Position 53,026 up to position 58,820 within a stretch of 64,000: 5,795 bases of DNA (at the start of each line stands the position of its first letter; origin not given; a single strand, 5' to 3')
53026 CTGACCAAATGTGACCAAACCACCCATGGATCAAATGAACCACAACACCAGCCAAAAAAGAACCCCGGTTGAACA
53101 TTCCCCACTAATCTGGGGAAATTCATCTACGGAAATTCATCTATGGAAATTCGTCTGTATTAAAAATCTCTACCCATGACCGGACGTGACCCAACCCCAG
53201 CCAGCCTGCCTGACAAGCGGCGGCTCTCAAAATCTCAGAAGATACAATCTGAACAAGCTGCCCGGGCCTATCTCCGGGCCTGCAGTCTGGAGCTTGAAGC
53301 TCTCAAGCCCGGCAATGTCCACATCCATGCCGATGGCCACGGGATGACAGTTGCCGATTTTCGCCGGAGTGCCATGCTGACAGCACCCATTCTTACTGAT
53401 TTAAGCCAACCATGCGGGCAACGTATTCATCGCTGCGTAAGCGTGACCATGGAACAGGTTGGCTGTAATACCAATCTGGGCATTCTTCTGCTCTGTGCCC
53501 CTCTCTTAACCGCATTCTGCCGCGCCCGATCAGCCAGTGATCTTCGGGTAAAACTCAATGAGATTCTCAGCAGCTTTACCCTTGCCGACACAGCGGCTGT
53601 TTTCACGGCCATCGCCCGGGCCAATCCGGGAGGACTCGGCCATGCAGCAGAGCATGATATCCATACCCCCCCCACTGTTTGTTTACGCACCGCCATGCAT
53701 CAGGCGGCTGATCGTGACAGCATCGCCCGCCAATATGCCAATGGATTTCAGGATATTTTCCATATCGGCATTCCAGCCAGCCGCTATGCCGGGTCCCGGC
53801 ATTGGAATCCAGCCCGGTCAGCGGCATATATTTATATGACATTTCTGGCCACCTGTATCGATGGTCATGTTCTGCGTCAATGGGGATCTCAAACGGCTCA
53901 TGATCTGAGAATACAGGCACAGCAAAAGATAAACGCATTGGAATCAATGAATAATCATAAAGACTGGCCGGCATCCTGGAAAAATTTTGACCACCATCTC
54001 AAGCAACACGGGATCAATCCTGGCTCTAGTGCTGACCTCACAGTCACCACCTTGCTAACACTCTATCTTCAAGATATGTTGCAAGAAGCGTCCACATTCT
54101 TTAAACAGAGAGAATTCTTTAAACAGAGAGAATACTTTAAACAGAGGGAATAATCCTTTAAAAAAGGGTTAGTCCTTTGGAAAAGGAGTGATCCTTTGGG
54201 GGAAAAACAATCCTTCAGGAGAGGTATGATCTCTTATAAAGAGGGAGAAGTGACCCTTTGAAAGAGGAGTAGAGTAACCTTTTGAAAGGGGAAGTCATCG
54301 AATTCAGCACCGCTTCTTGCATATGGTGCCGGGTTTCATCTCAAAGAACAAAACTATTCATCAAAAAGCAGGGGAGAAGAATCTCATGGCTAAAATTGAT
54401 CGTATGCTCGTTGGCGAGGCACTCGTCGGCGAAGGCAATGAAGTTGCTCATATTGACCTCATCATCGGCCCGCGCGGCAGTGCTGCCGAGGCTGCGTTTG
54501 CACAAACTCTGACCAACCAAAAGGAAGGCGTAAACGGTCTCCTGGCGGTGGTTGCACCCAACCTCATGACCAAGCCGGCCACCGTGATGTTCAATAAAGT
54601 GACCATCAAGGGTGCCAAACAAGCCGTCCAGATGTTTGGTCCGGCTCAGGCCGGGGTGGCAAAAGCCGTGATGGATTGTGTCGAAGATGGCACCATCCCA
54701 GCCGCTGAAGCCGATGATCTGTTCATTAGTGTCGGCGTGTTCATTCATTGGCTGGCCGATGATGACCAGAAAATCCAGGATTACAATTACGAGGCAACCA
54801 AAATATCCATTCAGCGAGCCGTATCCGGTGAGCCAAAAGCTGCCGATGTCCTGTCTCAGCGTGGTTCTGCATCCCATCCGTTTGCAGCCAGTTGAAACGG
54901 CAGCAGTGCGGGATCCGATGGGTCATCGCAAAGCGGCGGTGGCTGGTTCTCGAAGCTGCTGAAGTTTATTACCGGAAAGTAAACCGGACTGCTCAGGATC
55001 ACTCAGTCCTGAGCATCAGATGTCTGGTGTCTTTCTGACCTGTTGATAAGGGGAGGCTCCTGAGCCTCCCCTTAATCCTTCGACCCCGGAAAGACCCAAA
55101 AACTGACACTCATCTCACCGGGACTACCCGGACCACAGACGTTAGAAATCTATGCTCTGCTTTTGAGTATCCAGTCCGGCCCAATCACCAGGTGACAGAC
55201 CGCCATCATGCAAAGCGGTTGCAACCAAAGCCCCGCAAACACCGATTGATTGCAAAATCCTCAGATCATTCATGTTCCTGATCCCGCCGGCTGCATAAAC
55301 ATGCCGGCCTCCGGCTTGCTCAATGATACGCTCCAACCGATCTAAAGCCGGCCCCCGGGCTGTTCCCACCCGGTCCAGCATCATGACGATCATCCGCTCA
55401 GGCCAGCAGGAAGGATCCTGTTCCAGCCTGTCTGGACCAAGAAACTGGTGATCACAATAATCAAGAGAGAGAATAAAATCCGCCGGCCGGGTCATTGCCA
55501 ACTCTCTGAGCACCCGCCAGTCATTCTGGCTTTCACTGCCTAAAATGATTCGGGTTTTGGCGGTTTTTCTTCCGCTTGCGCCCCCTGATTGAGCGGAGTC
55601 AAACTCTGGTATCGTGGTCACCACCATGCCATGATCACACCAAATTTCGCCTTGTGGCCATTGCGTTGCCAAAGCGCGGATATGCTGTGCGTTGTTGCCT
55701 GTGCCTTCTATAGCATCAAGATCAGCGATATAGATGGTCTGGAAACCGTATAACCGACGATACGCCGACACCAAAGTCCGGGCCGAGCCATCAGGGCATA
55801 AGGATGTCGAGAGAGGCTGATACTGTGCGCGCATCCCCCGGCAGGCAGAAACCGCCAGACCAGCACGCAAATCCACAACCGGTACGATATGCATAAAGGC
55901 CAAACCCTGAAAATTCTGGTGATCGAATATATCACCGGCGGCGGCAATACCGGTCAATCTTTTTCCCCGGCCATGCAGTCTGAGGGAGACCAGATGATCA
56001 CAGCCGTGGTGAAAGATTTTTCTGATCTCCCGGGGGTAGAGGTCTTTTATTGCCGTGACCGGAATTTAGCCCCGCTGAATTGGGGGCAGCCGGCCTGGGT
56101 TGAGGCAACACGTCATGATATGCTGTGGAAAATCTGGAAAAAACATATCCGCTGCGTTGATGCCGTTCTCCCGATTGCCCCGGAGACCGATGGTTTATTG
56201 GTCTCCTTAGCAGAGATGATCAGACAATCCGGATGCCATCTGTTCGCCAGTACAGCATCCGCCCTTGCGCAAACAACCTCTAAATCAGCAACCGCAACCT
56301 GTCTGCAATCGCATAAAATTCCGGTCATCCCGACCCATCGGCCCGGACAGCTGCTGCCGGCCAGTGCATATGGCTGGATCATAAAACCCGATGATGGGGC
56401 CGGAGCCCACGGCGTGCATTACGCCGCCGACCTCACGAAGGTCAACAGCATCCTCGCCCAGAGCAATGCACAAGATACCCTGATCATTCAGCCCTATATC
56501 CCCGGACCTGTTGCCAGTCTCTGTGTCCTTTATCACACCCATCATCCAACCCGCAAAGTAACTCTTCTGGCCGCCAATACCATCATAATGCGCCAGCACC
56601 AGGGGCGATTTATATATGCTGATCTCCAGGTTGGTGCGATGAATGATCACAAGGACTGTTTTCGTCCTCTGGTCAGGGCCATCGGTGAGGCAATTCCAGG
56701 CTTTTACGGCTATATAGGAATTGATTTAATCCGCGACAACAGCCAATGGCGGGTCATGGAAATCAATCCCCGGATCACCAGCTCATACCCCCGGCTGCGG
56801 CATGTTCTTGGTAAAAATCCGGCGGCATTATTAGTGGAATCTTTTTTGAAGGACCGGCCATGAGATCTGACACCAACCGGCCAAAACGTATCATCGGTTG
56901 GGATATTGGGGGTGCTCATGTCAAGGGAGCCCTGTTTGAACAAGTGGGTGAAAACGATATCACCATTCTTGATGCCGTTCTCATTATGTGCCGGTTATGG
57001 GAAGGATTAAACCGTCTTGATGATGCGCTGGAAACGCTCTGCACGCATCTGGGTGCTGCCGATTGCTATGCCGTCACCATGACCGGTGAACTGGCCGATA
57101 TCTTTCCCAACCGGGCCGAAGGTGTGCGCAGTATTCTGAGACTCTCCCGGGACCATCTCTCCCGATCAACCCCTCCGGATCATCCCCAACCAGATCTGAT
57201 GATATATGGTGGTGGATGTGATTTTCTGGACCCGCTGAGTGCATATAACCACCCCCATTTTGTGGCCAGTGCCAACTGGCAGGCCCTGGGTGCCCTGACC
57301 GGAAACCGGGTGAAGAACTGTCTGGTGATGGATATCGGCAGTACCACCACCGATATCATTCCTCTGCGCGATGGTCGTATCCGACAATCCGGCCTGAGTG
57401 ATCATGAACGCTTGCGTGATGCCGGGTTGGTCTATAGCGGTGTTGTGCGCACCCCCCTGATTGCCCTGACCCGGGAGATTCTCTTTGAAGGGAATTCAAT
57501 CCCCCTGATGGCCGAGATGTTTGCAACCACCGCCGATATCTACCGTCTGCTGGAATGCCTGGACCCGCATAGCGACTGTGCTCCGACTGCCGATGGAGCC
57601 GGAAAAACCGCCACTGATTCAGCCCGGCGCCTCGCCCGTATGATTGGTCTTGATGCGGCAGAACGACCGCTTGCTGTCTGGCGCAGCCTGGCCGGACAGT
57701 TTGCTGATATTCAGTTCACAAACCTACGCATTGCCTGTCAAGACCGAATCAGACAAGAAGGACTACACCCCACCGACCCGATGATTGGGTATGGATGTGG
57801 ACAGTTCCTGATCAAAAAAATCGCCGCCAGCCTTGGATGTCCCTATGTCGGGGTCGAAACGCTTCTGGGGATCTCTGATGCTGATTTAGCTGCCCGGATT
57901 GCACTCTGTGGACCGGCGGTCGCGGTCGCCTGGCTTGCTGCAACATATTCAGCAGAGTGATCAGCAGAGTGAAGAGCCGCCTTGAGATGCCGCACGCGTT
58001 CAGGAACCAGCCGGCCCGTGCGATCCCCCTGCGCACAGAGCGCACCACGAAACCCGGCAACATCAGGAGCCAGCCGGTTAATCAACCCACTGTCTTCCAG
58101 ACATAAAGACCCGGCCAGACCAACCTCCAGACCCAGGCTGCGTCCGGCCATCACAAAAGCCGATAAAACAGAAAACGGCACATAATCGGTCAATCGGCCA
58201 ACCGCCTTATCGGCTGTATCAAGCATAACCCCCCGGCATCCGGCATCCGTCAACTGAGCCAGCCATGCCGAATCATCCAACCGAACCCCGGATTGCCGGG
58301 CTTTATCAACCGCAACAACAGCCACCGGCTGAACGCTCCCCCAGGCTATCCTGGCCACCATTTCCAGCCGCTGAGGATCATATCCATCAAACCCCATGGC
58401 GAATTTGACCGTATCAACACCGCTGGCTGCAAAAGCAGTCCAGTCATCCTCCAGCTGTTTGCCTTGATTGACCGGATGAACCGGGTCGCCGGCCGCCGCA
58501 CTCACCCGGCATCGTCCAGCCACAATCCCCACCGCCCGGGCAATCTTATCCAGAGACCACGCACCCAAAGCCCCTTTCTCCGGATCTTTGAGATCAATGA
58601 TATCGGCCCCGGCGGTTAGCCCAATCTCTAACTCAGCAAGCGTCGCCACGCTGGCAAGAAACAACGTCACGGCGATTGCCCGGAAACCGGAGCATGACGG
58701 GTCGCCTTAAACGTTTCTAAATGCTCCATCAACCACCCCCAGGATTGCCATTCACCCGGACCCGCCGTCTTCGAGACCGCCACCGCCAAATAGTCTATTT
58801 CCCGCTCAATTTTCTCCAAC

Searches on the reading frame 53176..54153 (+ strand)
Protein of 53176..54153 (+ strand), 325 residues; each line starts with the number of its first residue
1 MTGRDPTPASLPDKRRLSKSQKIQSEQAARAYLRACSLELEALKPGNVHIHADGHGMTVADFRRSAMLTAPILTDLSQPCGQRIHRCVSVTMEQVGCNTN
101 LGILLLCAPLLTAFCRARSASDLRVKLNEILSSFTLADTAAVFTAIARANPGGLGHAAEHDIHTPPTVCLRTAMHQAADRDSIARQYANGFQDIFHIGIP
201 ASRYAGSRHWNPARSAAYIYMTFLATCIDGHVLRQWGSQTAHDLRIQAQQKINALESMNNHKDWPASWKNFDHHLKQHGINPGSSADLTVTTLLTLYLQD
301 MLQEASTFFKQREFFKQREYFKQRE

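Call 6: search_protein_families(library=ncbifam, proteins=[window:53176-54153:+])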
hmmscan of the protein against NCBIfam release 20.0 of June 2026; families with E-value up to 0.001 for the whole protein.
window:53176-54153:+ (325 aa): 2 families
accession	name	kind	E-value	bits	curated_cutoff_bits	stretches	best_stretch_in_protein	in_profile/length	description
TIGR03132.1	malonate_mdcB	equivalog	6.8e-10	38.9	282.35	1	182-294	157-267/272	triphosphoribosyl-dephospho-CoA synthase MdcB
TIGR03125.1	citrate_citG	equivalog_domain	9.1e-06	25.3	272.3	1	188-294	168-271/275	triphosphoribosyl-dephospho-CoA synthase CitG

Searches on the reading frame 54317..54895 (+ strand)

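Call 60: search_protein_families(library=pfam, proteins=[window:54317-54895:+], max_evalue=0.001)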
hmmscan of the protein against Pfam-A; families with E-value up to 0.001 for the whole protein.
window:54317-54895:+ (192 aa): 1 family
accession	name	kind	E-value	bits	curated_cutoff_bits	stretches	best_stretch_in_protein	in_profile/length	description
PF08714.17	Fae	-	2.4e-70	236.1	27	1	32-189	1-158/159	Formaldehyde-activating enzyme (Fae)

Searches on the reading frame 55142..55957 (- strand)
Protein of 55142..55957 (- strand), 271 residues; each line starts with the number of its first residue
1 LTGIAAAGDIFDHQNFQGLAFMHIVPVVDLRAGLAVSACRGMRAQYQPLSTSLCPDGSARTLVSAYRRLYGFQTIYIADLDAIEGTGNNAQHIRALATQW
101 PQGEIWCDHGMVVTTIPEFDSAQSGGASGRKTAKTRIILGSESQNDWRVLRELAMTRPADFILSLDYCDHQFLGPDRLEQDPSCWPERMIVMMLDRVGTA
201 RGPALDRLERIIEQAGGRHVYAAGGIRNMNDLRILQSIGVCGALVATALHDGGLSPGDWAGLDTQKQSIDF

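Call 60: search_protein_families(library=pfam, proteins=[window:55142-55957:-], max_evalue=0.001)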
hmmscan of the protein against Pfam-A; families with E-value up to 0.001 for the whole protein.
window:55142-55957:- (271 aa): 1 family
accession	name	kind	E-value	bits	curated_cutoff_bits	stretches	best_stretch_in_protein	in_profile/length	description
PF00977.27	His_biosynth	-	1.4e-19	70.9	23.6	1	24-253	2-226/228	Histidine biosynthesis protein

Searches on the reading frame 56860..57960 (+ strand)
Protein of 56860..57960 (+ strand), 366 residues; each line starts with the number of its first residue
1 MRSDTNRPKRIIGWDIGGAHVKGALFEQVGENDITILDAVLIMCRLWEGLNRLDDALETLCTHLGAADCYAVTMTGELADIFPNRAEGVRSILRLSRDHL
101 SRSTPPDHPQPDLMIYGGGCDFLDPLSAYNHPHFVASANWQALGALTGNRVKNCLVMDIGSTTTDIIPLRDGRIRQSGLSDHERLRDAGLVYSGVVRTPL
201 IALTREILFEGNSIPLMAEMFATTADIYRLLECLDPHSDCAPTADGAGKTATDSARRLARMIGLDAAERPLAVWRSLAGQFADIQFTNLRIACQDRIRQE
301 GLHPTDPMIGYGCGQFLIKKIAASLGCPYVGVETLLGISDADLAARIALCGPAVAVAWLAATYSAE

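Call 6: search_protein_families(library=ncbifam, proteins=[window:56860-57960:+])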
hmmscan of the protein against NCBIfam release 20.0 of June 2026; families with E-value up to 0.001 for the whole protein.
window:56860-57960:+ (366 aa): 2 families
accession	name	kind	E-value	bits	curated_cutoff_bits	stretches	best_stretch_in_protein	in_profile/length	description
TIGR03123.1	one_C_unchar_1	hypoth_equivalog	8.4e-85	284.9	244.1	1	12-360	1-326/327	probable H4MPT-linked C1 transfer pathway protein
NF040623.1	MfnF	equivalog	2.3e-38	132.1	520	1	11-267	2-241/324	(4-{4-[2-(gamma-L-glutamylamino)ethyl]phenoxymethyl}furan-2-yl)methanamine synthase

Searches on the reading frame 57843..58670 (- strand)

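Call 60: search_protein_families(library=pfam, proteins=[window:57843-58670:-], max_evalue=0.001)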
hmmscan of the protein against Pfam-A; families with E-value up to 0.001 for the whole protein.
window:57843-58670:- (275 aa): 1 family
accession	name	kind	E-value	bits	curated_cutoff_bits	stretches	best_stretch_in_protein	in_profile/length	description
PF04476.19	4HFCP_synth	-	1.2e-49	169.6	22.4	1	5-229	2-227/228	4-HFC-P synthase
